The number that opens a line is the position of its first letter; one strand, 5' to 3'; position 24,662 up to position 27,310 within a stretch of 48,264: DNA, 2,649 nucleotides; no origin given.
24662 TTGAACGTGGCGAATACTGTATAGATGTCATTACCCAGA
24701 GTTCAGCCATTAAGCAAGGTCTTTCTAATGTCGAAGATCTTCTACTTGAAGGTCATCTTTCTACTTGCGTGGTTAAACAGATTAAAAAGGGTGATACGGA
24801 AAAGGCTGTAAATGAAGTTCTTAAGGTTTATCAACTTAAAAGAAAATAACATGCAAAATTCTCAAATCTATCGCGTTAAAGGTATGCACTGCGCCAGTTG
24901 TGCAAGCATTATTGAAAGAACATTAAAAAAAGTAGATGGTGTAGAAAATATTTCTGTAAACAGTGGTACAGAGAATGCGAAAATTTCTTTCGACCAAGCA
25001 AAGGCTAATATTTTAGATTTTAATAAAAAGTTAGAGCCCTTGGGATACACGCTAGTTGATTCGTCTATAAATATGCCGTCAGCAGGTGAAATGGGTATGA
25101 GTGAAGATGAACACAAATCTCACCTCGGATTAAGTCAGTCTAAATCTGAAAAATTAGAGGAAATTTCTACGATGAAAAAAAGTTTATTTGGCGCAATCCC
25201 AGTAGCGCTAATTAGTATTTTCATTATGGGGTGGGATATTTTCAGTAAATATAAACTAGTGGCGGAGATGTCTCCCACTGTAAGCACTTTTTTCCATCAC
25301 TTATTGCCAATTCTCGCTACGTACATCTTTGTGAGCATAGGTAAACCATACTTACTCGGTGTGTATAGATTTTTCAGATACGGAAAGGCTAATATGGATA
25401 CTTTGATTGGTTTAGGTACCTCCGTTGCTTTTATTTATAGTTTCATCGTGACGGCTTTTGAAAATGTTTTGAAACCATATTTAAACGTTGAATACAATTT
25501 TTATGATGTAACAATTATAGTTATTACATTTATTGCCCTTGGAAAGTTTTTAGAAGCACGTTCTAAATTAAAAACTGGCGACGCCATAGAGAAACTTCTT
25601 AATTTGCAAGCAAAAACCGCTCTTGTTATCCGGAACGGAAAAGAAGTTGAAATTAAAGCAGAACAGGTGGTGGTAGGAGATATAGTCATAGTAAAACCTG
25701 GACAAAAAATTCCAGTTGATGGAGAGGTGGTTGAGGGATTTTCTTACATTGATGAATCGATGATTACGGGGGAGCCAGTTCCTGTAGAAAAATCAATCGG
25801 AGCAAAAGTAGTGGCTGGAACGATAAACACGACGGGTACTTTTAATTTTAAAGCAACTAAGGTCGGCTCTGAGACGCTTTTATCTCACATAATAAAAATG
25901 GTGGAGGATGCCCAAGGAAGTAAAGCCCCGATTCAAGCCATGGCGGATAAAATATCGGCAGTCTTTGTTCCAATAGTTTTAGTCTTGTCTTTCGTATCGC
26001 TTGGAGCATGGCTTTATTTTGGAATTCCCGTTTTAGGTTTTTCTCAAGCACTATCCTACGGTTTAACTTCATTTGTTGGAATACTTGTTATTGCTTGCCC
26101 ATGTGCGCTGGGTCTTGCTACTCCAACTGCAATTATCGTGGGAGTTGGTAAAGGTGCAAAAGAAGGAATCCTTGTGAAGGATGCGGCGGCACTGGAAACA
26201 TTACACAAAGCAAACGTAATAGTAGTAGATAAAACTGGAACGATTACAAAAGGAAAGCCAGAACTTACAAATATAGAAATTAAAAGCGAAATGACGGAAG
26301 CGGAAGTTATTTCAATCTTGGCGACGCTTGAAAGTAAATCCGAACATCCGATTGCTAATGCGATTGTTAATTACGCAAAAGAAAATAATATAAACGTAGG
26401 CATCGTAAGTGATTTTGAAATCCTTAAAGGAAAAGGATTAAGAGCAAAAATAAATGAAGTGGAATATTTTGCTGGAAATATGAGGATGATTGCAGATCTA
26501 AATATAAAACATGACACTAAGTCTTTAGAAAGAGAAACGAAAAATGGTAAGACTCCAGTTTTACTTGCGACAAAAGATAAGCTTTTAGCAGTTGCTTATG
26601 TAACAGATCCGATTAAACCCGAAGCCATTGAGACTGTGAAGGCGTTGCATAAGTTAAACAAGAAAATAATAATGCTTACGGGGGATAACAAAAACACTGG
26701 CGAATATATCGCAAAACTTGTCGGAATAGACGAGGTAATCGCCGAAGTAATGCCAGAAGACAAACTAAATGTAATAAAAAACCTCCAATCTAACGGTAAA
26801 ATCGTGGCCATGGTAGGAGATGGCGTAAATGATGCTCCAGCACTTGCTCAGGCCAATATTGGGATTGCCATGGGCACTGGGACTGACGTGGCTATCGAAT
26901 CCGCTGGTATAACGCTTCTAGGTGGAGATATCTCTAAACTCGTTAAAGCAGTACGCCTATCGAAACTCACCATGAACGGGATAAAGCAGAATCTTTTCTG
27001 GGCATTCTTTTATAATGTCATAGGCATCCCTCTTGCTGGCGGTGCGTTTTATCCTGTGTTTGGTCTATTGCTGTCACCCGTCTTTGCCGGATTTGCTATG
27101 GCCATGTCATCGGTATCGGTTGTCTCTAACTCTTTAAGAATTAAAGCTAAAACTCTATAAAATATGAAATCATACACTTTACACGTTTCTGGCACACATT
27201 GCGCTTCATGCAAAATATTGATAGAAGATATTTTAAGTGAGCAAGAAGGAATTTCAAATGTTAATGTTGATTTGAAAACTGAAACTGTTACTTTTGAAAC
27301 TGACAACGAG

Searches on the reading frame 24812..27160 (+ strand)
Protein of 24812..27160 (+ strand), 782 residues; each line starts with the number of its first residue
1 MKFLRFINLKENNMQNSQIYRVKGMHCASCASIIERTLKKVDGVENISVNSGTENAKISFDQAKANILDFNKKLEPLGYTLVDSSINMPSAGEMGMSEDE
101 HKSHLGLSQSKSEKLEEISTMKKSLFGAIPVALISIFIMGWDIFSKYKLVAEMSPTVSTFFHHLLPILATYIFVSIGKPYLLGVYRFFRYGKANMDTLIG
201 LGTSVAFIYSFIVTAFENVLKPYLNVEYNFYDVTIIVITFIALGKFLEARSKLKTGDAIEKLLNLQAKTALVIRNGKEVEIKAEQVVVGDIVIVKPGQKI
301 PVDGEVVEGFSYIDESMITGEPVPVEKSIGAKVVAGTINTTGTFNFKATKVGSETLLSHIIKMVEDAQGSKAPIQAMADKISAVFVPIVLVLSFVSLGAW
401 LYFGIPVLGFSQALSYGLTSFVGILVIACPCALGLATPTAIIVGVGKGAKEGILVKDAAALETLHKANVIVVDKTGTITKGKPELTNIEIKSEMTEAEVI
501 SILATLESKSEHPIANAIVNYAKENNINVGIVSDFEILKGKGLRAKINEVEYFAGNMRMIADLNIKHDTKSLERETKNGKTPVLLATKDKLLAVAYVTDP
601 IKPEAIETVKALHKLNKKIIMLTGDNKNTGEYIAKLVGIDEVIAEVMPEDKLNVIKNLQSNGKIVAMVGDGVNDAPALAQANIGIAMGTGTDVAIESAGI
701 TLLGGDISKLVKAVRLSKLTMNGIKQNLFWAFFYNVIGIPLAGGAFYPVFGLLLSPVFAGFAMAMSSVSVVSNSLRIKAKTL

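Call 82: search_protein_families(library=pfam, proteins=[window:24812-27160:+], max_evalue=0.00001)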
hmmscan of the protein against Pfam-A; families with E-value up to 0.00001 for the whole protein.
window:24812-27160:+ (782 aa): 3 families
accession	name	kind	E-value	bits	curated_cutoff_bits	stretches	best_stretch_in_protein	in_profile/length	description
PF00122.25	E1-E2_ATPase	-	2.9e-59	200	28.1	1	265-450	2-180/181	E1-E2 ATPase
PF00702.32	Hydrolase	-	4.2e-36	125.6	26.4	1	468-682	2-191/191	haloacid dehalogenase-like hydrolase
PF00403.32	HMA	-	1e-13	51.9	24.8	1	20-80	2-62/62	Heavy-metal-associated domain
